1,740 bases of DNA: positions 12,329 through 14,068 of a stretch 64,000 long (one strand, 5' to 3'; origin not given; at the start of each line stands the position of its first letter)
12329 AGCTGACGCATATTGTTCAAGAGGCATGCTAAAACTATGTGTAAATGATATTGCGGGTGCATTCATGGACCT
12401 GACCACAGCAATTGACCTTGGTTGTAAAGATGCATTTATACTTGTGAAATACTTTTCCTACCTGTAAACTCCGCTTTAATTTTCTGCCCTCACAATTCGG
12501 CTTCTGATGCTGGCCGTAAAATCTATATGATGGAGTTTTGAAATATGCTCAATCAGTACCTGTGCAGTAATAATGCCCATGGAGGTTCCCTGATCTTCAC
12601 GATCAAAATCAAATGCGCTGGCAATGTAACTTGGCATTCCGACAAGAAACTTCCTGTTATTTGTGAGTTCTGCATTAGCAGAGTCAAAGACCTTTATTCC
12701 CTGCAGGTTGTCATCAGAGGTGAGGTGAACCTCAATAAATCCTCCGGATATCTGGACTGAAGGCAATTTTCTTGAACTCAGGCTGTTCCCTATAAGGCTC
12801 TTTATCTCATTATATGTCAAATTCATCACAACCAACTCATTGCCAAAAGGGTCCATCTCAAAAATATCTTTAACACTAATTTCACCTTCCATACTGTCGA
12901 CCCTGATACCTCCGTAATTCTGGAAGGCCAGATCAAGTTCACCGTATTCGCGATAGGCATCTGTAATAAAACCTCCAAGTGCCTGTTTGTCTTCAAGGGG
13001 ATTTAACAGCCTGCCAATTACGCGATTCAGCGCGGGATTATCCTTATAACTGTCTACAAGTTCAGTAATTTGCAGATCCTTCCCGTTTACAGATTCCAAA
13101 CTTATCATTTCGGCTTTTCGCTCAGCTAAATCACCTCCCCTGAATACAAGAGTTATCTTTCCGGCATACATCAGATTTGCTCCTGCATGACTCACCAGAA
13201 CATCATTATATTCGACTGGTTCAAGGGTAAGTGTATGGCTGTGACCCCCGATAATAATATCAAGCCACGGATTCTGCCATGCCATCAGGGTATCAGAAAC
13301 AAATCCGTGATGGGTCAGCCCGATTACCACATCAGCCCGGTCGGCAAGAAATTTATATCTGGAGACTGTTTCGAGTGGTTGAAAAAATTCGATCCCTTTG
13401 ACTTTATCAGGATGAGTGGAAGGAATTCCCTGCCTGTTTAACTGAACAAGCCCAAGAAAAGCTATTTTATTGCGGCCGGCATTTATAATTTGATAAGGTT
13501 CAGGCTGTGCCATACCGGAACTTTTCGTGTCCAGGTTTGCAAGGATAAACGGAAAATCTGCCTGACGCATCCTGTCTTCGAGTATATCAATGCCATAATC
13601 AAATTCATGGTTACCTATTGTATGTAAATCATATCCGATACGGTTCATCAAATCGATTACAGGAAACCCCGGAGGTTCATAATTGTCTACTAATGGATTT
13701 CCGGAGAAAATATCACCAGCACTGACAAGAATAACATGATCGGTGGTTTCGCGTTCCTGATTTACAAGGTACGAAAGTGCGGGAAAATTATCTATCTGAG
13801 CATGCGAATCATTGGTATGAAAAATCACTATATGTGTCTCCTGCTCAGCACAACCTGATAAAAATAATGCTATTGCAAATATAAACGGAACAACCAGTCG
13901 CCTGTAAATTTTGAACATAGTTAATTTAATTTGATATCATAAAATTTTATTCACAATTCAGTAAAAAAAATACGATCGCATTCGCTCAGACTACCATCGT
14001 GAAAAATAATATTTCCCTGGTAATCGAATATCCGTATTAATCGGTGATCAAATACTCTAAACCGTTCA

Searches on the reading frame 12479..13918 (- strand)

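Call 54: search_protein_families(library=pfam, proteins=[window:12479-13918:-], max_evalue=0.00001)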
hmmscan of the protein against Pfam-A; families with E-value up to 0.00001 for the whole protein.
window:12479-13918:- (480 aa): 2 families
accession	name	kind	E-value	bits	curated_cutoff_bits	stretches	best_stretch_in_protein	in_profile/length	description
PF02872.23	5_nucleotid_C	-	3.7e-18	66.6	23.6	1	311-436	21-150/158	5'-nucleotidase, C-terminal domain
PF00149.33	Metallophos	-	5.4e-13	50.2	21.5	1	32-229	3-190/191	Calcineurin-like phosphoesterase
